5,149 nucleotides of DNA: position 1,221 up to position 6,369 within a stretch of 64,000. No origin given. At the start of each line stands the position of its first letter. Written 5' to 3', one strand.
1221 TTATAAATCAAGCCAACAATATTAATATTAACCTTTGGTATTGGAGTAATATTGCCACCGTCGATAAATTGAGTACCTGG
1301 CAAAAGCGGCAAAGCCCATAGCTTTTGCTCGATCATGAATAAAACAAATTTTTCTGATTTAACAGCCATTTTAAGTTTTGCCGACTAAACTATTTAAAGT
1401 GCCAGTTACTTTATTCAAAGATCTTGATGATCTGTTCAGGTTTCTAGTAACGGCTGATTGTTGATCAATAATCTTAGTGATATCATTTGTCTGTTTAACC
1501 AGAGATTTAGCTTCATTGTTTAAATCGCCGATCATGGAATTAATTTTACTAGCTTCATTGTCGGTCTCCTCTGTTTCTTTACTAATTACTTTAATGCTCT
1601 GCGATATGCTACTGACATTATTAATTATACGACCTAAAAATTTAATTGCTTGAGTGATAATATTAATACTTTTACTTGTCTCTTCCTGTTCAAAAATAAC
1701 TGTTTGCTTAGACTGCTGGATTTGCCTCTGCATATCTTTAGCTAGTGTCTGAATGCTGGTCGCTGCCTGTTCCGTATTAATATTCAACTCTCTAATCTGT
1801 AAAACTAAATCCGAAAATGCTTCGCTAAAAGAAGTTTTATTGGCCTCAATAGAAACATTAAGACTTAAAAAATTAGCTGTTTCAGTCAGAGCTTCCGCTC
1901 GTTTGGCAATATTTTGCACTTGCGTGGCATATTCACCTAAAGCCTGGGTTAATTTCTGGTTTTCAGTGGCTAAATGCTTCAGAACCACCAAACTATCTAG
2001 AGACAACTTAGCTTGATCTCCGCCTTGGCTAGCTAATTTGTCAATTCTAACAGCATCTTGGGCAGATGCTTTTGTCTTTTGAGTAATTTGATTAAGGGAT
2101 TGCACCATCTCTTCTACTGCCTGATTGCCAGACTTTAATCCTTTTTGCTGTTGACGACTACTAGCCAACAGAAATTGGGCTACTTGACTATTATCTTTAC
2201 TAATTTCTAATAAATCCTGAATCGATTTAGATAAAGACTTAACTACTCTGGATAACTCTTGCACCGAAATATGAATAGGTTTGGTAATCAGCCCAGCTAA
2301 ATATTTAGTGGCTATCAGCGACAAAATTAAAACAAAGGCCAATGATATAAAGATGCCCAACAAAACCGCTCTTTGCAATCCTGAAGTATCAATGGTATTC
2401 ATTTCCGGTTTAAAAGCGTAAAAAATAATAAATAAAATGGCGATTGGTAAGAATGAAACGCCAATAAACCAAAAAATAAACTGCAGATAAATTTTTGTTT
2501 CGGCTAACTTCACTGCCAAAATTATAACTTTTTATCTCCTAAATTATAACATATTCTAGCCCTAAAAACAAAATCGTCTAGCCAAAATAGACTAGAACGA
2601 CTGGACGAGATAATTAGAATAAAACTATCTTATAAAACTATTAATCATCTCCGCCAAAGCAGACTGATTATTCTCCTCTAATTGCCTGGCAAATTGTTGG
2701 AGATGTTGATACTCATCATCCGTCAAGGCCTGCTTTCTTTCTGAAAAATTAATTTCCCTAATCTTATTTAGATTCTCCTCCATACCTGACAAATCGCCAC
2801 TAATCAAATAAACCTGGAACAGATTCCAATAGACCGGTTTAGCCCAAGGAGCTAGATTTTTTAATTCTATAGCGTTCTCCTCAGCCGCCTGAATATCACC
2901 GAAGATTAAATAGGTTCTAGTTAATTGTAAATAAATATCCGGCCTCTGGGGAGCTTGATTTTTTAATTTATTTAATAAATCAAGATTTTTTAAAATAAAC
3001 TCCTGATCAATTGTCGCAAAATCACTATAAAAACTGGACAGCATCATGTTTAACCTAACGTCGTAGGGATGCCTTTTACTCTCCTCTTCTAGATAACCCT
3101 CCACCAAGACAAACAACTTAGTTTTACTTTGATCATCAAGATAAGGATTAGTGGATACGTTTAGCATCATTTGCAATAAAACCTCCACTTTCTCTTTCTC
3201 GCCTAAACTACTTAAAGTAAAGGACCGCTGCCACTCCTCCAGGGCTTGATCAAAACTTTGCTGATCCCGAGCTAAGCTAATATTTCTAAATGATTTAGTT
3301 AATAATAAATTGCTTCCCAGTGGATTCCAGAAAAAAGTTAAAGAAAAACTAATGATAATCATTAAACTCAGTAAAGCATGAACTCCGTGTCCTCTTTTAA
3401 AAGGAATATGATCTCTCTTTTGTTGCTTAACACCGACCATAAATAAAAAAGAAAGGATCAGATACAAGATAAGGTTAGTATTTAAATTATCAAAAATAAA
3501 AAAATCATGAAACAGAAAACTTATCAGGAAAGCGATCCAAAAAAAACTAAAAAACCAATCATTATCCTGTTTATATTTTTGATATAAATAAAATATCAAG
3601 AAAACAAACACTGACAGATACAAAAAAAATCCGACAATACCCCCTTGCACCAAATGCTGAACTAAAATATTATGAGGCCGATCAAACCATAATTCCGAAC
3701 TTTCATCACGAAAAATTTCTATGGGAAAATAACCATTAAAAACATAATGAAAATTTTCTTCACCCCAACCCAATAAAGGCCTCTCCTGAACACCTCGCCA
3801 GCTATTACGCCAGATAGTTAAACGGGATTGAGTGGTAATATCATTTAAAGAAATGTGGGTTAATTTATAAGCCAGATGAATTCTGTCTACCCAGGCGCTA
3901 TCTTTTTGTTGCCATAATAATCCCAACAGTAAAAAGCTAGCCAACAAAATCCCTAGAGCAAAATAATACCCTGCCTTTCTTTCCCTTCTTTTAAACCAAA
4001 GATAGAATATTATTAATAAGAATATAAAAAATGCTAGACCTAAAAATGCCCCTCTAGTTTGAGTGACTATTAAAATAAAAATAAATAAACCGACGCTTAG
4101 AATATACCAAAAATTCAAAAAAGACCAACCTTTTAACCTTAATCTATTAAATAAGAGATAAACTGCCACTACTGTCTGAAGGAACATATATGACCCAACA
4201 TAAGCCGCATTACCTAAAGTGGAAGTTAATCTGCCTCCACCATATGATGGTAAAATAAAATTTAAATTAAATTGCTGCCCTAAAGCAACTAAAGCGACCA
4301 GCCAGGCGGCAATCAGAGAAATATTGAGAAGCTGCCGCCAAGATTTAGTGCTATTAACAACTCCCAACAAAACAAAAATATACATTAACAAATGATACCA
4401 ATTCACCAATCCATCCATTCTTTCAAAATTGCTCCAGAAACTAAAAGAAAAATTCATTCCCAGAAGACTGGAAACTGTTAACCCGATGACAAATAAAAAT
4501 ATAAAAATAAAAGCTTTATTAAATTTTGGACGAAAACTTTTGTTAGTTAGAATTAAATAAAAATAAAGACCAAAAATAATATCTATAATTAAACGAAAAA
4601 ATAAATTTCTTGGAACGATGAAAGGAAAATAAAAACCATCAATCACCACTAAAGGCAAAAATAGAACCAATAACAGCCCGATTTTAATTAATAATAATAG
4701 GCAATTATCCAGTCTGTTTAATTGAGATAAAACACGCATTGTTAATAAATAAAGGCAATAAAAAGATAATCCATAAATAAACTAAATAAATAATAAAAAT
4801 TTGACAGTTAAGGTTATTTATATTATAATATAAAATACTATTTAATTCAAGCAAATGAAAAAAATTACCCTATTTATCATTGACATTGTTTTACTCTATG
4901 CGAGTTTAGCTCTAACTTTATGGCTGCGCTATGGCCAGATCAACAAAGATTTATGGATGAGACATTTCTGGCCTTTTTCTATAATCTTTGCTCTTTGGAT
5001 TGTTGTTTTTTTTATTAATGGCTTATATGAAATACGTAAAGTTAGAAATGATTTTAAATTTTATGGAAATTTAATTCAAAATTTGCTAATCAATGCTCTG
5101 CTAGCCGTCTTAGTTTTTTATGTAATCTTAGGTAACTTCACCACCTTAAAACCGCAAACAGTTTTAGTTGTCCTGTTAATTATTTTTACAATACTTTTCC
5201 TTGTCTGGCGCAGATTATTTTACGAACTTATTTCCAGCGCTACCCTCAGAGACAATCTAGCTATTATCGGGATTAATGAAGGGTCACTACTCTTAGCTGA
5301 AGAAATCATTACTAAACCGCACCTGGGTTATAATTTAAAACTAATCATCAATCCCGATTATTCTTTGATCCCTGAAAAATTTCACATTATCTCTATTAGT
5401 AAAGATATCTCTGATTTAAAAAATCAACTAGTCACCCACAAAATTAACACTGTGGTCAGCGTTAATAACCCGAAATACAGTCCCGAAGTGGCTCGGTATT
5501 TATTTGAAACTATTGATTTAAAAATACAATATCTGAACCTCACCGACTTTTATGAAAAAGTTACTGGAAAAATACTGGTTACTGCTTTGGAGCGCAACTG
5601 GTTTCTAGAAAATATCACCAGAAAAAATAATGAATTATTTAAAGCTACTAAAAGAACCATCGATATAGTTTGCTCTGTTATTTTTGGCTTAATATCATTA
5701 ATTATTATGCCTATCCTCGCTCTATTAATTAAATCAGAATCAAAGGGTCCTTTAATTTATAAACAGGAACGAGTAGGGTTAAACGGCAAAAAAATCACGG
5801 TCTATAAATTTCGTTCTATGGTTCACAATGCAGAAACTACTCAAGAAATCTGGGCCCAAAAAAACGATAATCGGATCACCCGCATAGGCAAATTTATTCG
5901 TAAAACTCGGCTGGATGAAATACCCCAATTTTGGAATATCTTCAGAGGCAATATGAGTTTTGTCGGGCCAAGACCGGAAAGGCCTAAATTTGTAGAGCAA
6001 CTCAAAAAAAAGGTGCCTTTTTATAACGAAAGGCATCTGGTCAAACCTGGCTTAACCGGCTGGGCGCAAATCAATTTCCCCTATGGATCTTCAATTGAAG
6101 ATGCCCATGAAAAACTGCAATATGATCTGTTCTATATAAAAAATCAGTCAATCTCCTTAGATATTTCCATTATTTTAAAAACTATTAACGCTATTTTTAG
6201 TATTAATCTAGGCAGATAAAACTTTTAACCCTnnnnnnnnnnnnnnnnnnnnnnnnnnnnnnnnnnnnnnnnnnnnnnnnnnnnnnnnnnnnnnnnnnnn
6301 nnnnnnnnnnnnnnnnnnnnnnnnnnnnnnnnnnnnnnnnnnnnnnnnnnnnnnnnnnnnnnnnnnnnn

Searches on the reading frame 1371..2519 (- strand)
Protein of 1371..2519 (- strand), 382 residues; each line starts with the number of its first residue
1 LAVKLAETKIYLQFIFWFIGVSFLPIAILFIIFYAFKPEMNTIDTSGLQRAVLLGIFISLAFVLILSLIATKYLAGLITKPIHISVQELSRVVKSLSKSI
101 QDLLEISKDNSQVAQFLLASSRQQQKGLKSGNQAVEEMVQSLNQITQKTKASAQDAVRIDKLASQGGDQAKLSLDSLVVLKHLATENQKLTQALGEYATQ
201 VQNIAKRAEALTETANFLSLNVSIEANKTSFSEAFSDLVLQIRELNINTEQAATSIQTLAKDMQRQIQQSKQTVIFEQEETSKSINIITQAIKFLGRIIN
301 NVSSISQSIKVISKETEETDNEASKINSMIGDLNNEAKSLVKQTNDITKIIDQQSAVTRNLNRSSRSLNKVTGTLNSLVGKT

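Call 52: search_protein_families(library=pfam, proteins=[window:1371-2519:-], max_evalue=0.0001)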
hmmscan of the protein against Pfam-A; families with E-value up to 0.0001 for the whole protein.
window:1371-2519:- (382 aa): 1 family
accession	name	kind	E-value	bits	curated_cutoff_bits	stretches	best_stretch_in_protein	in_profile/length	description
PF00015.26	MCPsignal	-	2.4e-07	31.2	34.6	1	122-332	5-167/172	Methyl-accepting chemotaxis protein (MCP) signalling domain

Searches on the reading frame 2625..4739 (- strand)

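Call 52: search_protein_families(library=pfam, proteins=[window:2625-4739:-], max_evalue=0.0001)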
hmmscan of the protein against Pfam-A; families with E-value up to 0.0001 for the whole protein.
window:2625-4739:- (704 aa): 1 family
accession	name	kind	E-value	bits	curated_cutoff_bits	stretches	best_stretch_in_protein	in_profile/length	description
PF04932.20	Wzy_C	-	6.5e-24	84.8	31.7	1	215-375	2-149/149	O-Antigen ligase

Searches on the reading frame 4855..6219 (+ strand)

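Call 52: search_protein_families(library=pfam, proteins=[window:4855-6219:+], max_evalue=0.0001)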
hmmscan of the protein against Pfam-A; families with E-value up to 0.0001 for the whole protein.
window:4855-6219:+ (454 aa): 1 family
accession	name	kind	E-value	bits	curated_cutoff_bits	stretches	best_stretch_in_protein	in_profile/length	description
PF02397.22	Bac_transf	-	1.3e-68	230.5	27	1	266-448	1-178/179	Bacterial sugar transferase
